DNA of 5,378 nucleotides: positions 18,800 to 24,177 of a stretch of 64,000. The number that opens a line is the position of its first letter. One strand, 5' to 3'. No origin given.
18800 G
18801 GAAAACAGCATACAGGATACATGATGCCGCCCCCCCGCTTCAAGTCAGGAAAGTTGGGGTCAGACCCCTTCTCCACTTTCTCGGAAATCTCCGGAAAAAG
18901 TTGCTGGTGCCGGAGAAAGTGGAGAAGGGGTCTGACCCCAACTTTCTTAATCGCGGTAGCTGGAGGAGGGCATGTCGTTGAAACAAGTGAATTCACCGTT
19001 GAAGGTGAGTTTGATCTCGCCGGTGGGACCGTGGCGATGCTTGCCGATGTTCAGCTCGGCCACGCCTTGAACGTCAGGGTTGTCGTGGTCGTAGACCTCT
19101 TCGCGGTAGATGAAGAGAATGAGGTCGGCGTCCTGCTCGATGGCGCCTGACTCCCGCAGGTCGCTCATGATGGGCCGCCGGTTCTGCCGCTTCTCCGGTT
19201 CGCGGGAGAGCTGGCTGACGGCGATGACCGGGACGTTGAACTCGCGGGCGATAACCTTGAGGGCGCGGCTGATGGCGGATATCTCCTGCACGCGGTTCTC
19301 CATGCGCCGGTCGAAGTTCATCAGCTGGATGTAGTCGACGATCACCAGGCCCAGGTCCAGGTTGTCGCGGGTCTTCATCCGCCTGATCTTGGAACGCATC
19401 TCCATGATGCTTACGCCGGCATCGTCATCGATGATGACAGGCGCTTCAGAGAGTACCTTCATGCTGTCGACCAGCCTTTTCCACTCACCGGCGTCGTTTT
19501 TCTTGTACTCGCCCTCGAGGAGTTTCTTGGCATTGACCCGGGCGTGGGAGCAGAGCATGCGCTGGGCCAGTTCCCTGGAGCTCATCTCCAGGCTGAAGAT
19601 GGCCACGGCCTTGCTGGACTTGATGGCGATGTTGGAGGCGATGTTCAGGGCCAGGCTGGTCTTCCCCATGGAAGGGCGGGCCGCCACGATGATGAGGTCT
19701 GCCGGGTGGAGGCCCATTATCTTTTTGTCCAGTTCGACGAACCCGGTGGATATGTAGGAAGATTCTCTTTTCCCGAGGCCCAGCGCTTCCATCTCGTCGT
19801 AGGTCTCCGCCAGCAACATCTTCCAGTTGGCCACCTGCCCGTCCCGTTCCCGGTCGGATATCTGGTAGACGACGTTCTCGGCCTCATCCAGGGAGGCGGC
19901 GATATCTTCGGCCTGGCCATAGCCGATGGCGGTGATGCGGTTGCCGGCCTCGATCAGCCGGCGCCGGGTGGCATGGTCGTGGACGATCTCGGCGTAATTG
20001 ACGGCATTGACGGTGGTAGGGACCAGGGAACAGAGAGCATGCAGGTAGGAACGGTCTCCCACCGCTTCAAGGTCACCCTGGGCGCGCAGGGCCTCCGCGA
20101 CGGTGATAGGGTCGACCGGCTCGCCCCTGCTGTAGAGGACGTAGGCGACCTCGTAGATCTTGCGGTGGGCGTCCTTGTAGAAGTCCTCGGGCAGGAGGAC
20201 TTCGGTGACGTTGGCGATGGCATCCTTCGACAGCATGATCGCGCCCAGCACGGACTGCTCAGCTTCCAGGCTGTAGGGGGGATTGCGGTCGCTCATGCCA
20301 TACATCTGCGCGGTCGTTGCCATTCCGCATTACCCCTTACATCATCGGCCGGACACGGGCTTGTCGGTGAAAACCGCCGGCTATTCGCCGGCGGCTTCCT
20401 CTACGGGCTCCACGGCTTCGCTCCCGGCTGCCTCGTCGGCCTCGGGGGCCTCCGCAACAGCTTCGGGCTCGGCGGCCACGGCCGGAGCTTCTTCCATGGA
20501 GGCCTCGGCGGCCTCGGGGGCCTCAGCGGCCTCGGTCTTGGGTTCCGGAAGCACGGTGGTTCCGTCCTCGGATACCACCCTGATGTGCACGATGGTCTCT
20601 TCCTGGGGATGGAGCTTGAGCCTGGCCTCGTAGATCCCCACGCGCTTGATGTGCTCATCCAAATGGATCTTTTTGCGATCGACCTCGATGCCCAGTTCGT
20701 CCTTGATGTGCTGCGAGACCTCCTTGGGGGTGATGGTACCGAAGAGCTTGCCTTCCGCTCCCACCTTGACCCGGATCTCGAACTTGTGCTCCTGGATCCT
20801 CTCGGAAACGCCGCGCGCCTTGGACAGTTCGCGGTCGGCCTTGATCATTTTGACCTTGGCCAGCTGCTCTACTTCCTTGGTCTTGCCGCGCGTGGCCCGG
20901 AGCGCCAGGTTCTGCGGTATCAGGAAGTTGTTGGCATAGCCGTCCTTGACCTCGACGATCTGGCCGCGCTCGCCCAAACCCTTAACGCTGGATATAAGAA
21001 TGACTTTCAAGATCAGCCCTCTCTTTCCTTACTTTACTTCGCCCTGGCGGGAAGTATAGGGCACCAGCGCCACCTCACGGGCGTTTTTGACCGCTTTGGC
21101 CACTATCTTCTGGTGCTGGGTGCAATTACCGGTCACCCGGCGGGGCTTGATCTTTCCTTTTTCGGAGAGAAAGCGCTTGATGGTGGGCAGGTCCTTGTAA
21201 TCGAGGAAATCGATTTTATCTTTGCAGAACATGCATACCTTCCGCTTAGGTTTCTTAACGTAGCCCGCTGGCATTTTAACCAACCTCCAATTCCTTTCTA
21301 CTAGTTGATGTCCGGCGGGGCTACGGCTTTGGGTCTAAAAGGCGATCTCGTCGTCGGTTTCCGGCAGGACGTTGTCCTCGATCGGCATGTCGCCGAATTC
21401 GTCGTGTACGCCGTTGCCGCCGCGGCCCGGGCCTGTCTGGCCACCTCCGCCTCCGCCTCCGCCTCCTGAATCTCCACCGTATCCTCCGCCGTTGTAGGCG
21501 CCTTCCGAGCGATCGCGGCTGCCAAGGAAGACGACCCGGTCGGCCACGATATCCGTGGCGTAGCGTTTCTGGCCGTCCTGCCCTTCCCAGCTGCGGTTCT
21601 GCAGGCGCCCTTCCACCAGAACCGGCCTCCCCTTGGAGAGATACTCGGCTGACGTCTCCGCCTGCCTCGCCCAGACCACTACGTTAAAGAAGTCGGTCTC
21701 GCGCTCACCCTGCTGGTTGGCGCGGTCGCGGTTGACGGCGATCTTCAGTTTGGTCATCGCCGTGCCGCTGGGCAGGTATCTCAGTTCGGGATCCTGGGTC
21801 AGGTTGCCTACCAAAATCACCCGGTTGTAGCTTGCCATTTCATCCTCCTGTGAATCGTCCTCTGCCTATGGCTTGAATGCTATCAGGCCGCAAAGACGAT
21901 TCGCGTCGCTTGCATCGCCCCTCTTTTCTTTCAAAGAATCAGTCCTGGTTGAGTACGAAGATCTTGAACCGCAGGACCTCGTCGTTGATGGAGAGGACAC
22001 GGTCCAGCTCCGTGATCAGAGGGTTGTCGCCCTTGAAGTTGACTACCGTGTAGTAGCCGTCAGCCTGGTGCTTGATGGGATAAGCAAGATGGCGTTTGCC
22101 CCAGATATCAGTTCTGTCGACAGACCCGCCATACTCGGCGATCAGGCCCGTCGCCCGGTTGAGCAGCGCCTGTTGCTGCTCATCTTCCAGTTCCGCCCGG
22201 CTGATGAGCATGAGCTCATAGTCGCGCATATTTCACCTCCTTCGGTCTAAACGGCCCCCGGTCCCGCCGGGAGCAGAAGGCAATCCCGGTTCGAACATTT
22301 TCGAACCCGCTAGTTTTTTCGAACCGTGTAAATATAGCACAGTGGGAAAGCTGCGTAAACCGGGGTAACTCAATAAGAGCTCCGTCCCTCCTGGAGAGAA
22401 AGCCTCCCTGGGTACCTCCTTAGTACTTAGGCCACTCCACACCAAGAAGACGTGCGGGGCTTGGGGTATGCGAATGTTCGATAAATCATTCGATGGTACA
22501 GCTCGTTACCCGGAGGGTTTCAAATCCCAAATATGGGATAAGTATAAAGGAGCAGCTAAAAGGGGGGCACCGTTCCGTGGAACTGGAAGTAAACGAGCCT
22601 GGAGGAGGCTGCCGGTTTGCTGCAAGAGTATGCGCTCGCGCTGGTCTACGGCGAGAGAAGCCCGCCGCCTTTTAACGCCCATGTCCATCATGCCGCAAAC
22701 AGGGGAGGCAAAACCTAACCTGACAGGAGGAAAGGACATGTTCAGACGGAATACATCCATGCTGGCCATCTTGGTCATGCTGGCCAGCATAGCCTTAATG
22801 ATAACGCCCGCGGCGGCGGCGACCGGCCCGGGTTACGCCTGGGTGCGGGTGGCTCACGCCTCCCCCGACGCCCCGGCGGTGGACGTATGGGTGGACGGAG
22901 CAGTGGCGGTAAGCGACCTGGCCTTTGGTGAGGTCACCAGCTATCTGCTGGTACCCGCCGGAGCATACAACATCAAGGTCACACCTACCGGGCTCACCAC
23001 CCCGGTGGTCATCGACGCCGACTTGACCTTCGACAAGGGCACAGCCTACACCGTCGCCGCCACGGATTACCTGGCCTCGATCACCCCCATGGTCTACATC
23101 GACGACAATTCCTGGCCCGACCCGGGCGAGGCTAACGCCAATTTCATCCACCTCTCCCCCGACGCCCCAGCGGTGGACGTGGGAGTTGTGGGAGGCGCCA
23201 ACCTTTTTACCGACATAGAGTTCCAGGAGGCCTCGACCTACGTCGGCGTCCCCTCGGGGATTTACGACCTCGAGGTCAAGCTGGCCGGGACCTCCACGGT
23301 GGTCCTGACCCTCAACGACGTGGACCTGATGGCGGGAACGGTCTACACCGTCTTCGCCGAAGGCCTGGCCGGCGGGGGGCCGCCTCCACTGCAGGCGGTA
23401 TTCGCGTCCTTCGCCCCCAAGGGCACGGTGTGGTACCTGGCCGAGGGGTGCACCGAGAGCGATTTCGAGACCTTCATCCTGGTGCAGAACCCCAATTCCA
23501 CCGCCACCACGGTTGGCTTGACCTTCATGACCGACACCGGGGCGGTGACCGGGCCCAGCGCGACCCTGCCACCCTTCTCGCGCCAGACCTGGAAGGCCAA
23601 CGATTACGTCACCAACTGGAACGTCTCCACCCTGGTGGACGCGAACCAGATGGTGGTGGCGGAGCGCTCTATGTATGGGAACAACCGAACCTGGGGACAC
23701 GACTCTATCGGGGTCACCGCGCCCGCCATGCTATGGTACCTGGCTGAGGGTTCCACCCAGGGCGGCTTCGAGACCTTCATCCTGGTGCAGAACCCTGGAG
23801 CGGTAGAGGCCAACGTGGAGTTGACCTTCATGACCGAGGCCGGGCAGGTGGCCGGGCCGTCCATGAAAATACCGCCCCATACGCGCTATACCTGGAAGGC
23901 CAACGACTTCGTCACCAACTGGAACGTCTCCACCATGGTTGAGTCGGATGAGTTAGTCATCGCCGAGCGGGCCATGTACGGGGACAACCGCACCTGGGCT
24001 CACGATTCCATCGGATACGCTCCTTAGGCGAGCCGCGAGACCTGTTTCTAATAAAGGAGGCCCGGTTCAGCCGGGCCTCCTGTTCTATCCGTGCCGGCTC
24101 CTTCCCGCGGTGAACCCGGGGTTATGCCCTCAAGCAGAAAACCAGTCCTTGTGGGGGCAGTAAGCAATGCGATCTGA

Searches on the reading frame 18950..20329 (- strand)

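Call 32: search_protein_families(library=pfam, proteins=[window:18950-20329:-], max_evalue=0.001)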
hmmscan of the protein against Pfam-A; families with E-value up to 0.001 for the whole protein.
window:18950-20329:- (460 aa): 4 families
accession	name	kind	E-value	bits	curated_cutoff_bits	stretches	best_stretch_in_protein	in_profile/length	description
PF03796.21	DnaB_C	-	8.1e-103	343.7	27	1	193-452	2-255/255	DnaB-like helicase C terminal domain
PF00772.26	DnaB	-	4.1e-34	117.1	23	1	17-118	2-103/103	DnaB-like helicase N terminal domain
PF13481.12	AAA_25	-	2.7e-12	47.1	27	1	201-376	23-192/195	AAA domain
PF06068.19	TIP49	-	0.00064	19.4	23.8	1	212-331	52-178/347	TIP49 P-loop domain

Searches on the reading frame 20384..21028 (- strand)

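Call 32: search_protein_families(library=pfam, proteins=[window:20384-21028:-], max_evalue=0.001)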
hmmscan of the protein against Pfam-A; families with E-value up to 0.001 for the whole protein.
window:20384-21028:- (215 aa): 2 families
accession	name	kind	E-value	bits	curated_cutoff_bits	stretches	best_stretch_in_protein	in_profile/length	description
PF03948.19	Ribosomal_L9_C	-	1.3e-22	80.4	23.2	1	70-152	2-85/86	Ribosomal protein L9, C-terminal domain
PF01281.25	Ribosomal_L9_N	-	2.2e-20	72.4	20.7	1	8-52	2-46/47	Ribosomal protein L9, N-terminal domain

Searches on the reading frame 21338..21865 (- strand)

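Call 32: search_protein_families(library=pfam, proteins=[window:21338-21865:-], max_evalue=0.001)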
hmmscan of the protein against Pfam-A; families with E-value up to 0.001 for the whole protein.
window:21338-21865:- (176 aa): 2 families
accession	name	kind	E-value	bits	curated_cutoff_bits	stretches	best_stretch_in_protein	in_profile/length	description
PF00436.31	SSB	-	1e-36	125.6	26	1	14-114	2-104/104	Single-strand binding protein family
PF22657.2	SSB_1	-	0.00061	20.4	27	1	14-92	1-79/91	Another single-strand binding protein family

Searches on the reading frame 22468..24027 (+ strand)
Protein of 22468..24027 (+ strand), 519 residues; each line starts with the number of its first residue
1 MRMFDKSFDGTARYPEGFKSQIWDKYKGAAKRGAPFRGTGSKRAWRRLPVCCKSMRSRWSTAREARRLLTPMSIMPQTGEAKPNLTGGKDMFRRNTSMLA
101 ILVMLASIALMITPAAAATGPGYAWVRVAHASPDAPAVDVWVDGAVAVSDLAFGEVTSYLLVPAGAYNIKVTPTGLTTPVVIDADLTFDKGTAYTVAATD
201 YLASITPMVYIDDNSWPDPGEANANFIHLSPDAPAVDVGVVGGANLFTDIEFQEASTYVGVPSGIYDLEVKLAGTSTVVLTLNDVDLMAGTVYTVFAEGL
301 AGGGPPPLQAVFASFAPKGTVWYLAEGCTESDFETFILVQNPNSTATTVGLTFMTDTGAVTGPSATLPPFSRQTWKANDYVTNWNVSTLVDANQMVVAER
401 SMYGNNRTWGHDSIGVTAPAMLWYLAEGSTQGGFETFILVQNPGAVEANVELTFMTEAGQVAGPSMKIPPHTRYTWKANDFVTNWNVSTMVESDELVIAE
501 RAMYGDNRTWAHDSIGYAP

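Call 4: search_protein_families(library=pfam, proteins=[window:22468-24027:+], max_evalue=0.01)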
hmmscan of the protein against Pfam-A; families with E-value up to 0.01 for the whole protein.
window:22468-24027:+ (519 aa): 2 families
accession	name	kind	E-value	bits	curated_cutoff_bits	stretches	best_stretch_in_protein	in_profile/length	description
PF14344.12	DUF4397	-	4e-45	153.7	30.6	2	124-238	1-118/119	Domain of unknown function (DUF4397)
PF18986.5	DUF5719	-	6.4e-07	29.2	26.2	1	418-472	48-105/319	Family of unknown function (DUF5719)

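Call 20: find_homologous_proteins(query=window:22738-24024:+, max_evalue=0.001)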
Query window:22738-24024:+ (429 aa): 4887 proteins with E <= 0.001 among 8000 candidates; the best 120 are listed.
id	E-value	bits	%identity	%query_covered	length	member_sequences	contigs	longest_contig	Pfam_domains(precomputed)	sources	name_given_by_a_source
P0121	4.4e-284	960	100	100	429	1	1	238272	PF18986.6,PF14344.13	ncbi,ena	-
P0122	2.8e-209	713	74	100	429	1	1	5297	PF14344.13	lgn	-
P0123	4.9e-205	699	71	100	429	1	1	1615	PF14344.13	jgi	jgi:hypothetical protein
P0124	4.1e-197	673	72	100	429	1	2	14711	PF18986.6,PF14344.13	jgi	jgi:hypothetical protein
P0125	1.3e-186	639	56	46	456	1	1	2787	PF18986.6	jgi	jgi:hypothetical protein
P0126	6.7e-184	630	48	45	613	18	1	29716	PF01551.30,PF18986.6,PF24156.3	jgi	jgi:hypothetical protein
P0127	1.2e-178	612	67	100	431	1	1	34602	PF18986.6,PF14344.13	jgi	jgi:hypothetical protein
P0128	1.1e-172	593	54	47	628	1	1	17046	PF14344.13,PF16967.12,PF21946.2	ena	-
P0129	1.3e-172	592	64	100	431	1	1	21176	PF18986.6,PF14344.13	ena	-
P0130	3.5e-171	588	65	100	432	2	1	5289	PF14344.13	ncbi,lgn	-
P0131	2.0e-169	582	65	100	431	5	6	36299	PF18986.6,PF14344.13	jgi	jgi:hypothetical protein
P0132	3.6e-168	578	58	46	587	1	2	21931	PF18986.6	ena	-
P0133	3.6e-167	575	57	45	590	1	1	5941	PF18986.6,PF18998.7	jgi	jgi:hypothetical protein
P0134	1.5e-166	572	54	46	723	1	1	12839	PF01833.31,PF18986.6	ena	-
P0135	2.3e-162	559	55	45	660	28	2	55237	PF14344.13,PF16967.12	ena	-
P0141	2.4e-158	545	57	46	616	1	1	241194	PF18986.6,PF24684.2,PF08450.19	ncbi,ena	-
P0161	5.4e-145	501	57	46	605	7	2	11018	PF00924.25,PF01551.30,PF14545.14,PF18986.6,PF07100.17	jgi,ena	jgi:murein DD-endopeptidase MepM/ murein hydrolase activator NlpD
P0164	2.2e-144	499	57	45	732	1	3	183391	PF18986.6,PF14870.13,PF24053.2,PF15902.13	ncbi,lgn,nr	ncbi:MAG: hypothetical protein KKF41_14085 [Actinobacteria bacterium]|nr:hypothetical protein [Actin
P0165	2.2e-144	499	64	45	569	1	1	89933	PF27168.1,PF01833.31,PF18986.6,PF24156.3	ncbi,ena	-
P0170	1.7e-135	470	56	45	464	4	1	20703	PF19344.5,PF18986.6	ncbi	ncbi:MAG TPA: DUF5719 family protein [Candidatus Anoxymicrobiaceae bacterium]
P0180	1.4e-131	457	53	52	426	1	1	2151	PF25444.1,PF18986.6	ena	-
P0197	3.5e-122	426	55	46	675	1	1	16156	PF18986.6,PF24053.2,PF01520.24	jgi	jgi:N-acetylmuramoyl-L-alanine amidase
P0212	3.7e-117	410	56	45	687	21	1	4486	PF13354.13,PF18986.6,PF00144.30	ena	-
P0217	5.5e-116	406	54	45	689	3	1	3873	PF24827.2,PF17033.10,PF18986.6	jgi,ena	-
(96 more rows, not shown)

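Call 21: search_protein_families(library=pfam, proteins=[P0126, P0197, P0212, P0141, P0165, P0170, P0180, P0217, P0161, P0164], max_evalue=0.001)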
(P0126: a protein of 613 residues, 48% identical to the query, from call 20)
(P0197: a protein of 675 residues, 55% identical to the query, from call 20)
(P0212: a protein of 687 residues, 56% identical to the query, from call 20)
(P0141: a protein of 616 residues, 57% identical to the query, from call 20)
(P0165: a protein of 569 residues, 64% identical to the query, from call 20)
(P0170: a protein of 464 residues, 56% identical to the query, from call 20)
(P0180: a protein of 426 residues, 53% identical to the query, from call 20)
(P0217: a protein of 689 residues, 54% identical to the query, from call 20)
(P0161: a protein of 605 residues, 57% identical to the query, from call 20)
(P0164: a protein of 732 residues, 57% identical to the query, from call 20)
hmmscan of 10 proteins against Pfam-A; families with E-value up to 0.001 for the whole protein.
P0126 (613 aa): 2 families
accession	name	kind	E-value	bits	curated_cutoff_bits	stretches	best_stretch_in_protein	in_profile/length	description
PF18986.5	DUF5719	-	1.7e-19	70.6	26.2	2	162-340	53-240/319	Family of unknown function (DUF5719)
PF01551.29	Peptidase_M23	-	5e-11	43.1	28.7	1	495-585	2-89/96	Peptidase family M23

P0197 (675 aa): 3 families
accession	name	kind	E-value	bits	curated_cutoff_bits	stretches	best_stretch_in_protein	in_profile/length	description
PF18986.5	DUF5719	-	7.5e-25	88.2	26.2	2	271-355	48-132/319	Family of unknown function (DUF5719)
PF01520.23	Amidase_3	-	3.1e-12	47.3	27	1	468-607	1-117/174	N-acetylmuramoyl-L-alanine amidase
PF24053.1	DUF7356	-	5.4e-07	29.9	27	0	180-230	33-79/105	Domain of unknown function (DUF7356)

P0212 (687 aa): 5 families
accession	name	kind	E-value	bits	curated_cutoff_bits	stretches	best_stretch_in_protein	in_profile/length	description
PF13354.11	Beta-lactamase2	-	4.2e-29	101.9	22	1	481-660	2-214/214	Beta-lactamase enzyme family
PF18986.5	DUF5719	-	4.3e-21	75.8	26.2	3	63-259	49-251/319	Family of unknown function (DUF5719)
PF00144.29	Beta-lactamase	-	8.6e-07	28.9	27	1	497-532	47-82/329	Beta-lactamase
PF24053.1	DUF7356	-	0.0004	20.7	27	0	280-343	33-95/105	Domain of unknown function (DUF7356)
PF25444.1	THBD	-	0.00076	19.3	27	0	395-423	10-38/66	Thrombomodulin-like domain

P0141 (616 aa): 6 families
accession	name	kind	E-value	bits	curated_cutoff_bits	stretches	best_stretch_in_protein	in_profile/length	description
PF24684.1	Vgb_lyase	-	2.9e-75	253.2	50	1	2-202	50-250/290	Virginiamycin B lyase family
PF18986.5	DUF5719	-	7.1e-26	91.5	26.2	3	206-277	53-123/319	Family of unknown function (DUF5719)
PF08450.18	SGL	-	4.2e-06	27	26.3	0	44-89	179-225/246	SMP-30/Gluconolactonase/LRE-like region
PF20067.5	SSL_N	-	3.2e-05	24.1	18.9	0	173-196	19-42/46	Strictosidine synthase-like, N-terminal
PF22021.2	RbmA-like_FnIII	-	0.00086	19.6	27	0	332-370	25-60/111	RbmA-like, FnIII domain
PF01436.27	NHL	-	0.00098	19.5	20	0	92-114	3-25/28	NHL repeat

P0165 (569 aa): 4 families
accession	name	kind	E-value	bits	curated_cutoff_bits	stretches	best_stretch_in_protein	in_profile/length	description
PF01833.30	TIG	-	3.6e-25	88.2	20.9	2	2-70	1-70/84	IPT/TIG domain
PF18986.5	DUF5719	-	5e-17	62.4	26.2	3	150-209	32-91/319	Family of unknown function (DUF5719)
PF22157.2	SupH-like_C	-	4.5e-05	24.3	27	0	386-410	2-26/58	Sucrose hydrolase-like, C-terminal domain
PF24053.1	DUF7356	-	0.00025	21.4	27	0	383-405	33-55/105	Domain of unknown function (DUF7356)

P0170 (464 aa): 2 families
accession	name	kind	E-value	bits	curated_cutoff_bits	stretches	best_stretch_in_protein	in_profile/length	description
PF18986.5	DUF5719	-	3.8e-13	49.7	26.2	1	65-251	47-240/319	Family of unknown function (DUF5719)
PF19344.4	TetR_C_32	-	2.2e-05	25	27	0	25-80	59-112/139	Tetracyclin repressor-like, C-terminal domain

P0180 (426 aa): 3 families
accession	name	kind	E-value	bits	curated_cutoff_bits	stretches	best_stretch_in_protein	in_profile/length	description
PF18986.5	DUF5719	-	5e-23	82.2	26.2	4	120-201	49-133/319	Family of unknown function (DUF5719)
PF25444.1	THBD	-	1.9e-05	24.4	27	0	146-173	10-37/66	Thrombomodulin-like domain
PF24053.1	DUF7356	-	4.6e-05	23.7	27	0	34-56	36-58/105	Domain of unknown function (DUF7356)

P0217 (689 aa): 4 families
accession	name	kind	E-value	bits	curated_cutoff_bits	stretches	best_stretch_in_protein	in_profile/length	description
PF18986.5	DUF5719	-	2.2e-22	80.1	26.2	3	264-343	47-129/319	Family of unknown function (DUF5719)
PF24827.1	AstE_AspA_cat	-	1e-16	61.5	25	1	489-581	3-106/192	Succinylglutamate desuccinylase/Aspartoacylase catalytic domain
PF17033.10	Peptidase_M99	-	1.7e-08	34.7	27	1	485-584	33-133/267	Carboxypeptidase controlling helical cell shape catalytic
PF24053.1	DUF7356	-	0.00024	21.4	27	0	78-127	36-84/105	Domain of unknown function (DUF7356)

P0161 (605 aa): 7 families
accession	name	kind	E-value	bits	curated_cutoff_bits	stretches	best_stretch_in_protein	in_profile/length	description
PF18986.5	DUF5719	-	1.8e-27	96.7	26.2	4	150-230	48-132/319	Family of unknown function (DUF5719)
PF01551.29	Peptidase_M23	-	1.6e-12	47.9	28.7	1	487-577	2-91/96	Peptidase family M23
PF07100.16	ASRT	-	1.8e-10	41.3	25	0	167-220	28-81/119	Anabaena sensory rhodopsin transducer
PF00924.24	MS_channel_2nd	-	2.4e-05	24.8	20.2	0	308-325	17-34/68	Mechanosensitive ion channel, beta-domain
PF16686.11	POT1PC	-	0.00011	22.6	27.2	0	205-239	91-125/155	ssDNA-binding domain of telomere protection protein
PF23891.1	DUF7243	-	0.00017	21.7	27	0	102-121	85-104/177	Family of unknown function (DUF7243)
PF16190.11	E1_FCCH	-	0.00018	21.9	29.5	0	97-118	6-27/70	Ubiquitin-activating enzyme E1 FCCH domain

P0164 (732 aa): 5 families
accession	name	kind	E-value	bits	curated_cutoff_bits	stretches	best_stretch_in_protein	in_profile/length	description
PF14870.12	PSII_BNR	-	2.1e-19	70.4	27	2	141-244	30-139/303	Photosynthesis system II assembly factor YCF48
PF18986.5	DUF5719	-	3.1e-17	63.1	26.2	2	529-713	48-240/319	Family of unknown function (DUF5719)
PF24053.1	DUF7356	-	4.8e-07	30.1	27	0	344-390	36-81/105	Domain of unknown function (DUF7356)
PF15902.12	Sortilin-Vps10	-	7.5e-06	25.4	33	0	150-219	2-79/446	Sortilin, neurotensin receptor 3,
PF02012.26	BNR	-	0.00028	20.9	27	0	109-118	2-11/12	BNR/Asp-box repeat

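Call 28: find_encoding_contigs(protein=P0121, flank=10000, max_places=3)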
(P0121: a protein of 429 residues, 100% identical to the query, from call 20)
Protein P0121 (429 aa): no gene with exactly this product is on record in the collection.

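Call 29: list_cluster_members(proteins=[P0121])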
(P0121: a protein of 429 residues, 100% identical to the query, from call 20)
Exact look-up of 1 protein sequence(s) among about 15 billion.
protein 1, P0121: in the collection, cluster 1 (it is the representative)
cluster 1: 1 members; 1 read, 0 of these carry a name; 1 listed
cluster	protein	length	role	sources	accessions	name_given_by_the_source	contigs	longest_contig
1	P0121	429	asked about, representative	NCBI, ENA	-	-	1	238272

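Call 48: search_protein_families(library=ncbifam, proteins=[window:22738-24024:+], max_evalue=0.01)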
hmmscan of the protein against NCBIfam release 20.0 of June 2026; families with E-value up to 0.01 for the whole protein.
window:22738-24024:+ (429 aa): 0 families

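Call 58: predict_structure(alignment_id=A4)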
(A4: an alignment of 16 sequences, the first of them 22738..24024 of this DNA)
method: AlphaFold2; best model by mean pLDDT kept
length: 429 residues; sequences in the alignment: 16
mean_pLDDT: 81.8   pTM: 0.72
mean pLDDT of the five models: 81.8, 81.4, 74.2, 73.5, 70.7
residues with pLDDT >= 90: 139; 70-90: 246; 50-70: 17; < 50: 27
segments of 3 or more residues with pLDDT < 50: 1-27
pLDDT, mean of each block of 10 residues (from residue 1): 34 27 43 81 77 75 80 82 69 79 82 80 78 89 86 89 90 91 89 87 84 79 72 87 91 87 90 90 95 92 87 80 81 91 91 90 95 95 93 94 93 79 74
secondary structure, 60 per line:
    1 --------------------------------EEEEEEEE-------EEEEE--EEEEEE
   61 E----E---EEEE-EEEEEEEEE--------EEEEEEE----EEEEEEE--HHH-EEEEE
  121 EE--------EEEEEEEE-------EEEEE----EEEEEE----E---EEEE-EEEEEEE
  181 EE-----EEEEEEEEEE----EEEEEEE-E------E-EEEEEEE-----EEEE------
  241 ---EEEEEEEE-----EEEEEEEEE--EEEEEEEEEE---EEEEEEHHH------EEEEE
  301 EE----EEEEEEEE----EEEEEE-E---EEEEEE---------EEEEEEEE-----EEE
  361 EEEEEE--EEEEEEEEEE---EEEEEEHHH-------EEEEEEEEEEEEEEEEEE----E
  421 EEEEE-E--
elements in order: E33-40 E48-52 E55-61 E70-73 E75-83 E92-98 E103-109 E116-122 E131-138 E146-150 E155-160 E169-172 E174-182 E188-197 E202-208 E219-225 E231-234 E244-251 E257-265 E268-277 E281-286 E296-302 E307-314 E319-324 E330-335 E345-352 E358-366 E369-378 E382-387 E398-415 E420-425

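Call 60: fold_search(model_id=the predicted structure, library=pdb)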
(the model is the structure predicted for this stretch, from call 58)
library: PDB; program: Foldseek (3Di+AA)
matches with E <= 10: 1044; with E <= 0.001: 16
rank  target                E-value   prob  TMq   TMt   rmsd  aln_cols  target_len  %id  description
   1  5a9h                  1.0e-07  1.00  0.33  0.68   4.3       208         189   16  Crystal structure of the extracellular domain of PepT2 (released 2015-09-09)
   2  5a9i_A                1.4e-07  1.00  0.36  0.73   3.7       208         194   17  Crystal structure of the extracellular domain of PepT2 (released 2015-09-09)
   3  7pmw_A                2.0e-07  1.00  0.34  0.24   4.1       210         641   18  HsPepT1 bound to Ala-Phe in the outward facing occluded conformation (released 2021-10-20)
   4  7pmx_A                4.5e-07  1.00  0.36  0.24   5.1       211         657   17  HsPepT1 bound to Ala-Phe in the outward facing open conformation (released 2021-10-20)
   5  7nqk_A                5.3e-07  1.00  0.36  0.24   3.6       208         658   18  Cryo-EM structure of the mammalian peptide transporter PepT2 (released 2021-07-07)
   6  5a9d_A                5.8e-07  1.00  0.18  0.38  13.7       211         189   17  Crystal structure of the extracellular domain of PepT1 (released 2015-09-09)
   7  7pmy_A                1.4e-06  1.00  0.34  0.23   4.2       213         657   15  HsPepT2 bound to Ala-Phe in the inward facing partially occluded conformation (released 2021-10-20)
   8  1nc7_B                6.1e-05  1.00  0.22  0.77   2.1       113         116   18  Crystal Structure of Thermotoga maritima 1070 (released 2003-07-01)
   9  3w5n                  6.4e-05  0.96  0.16  0.08  25.3       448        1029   10  Crystal Structure of Streptomyces avermitilis alpha-L-rhamnosidase complexed with L-rhamnose (released 2013-03-20)
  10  6e9b_A                1.9e-04  0.33  0.11  0.12  18.4       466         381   11  Bacteroides ovatus mixed-linkage glucan utilization locus (MLGUL) SGBP-B in complex with mixed-linkage heptasaccharide (released 2019-05-15)
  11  6e57_B                2.1e-04  0.33  0.11  0.12  19.4       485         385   10  Bacteroides ovatus mixed-linkage glucan utilization locus (MLGUL) SGBP-B in complex with mixed-linkage heptasaccharide (released 2019-05-29)
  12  1nc7_D                3.2e-04  1.00  0.22  0.76   2.3       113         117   19  Crystal Structure of Thermotoga maritima 1070 (released 2003-07-01)
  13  6e57_D                3.4e-04  0.30  0.11  0.12  19.7       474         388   11  Bacteroides ovatus mixed-linkage glucan utilization locus (MLGUL) SGBP-B in complex with mixed-linkage heptasaccharide (released 2019-05-29)
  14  1nc7_A                4.1e-04  1.00  0.22  0.77   2.1       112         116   18  Crystal Structure of Thermotoga maritima 1070 (released 2003-07-01)
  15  3w5m                  4.1e-04  0.85  0.16  0.08  25.2       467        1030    9  Crystal Structure of Streptomyces avermitilis alpha-L-rhamnosidase (released 2013-03-20)
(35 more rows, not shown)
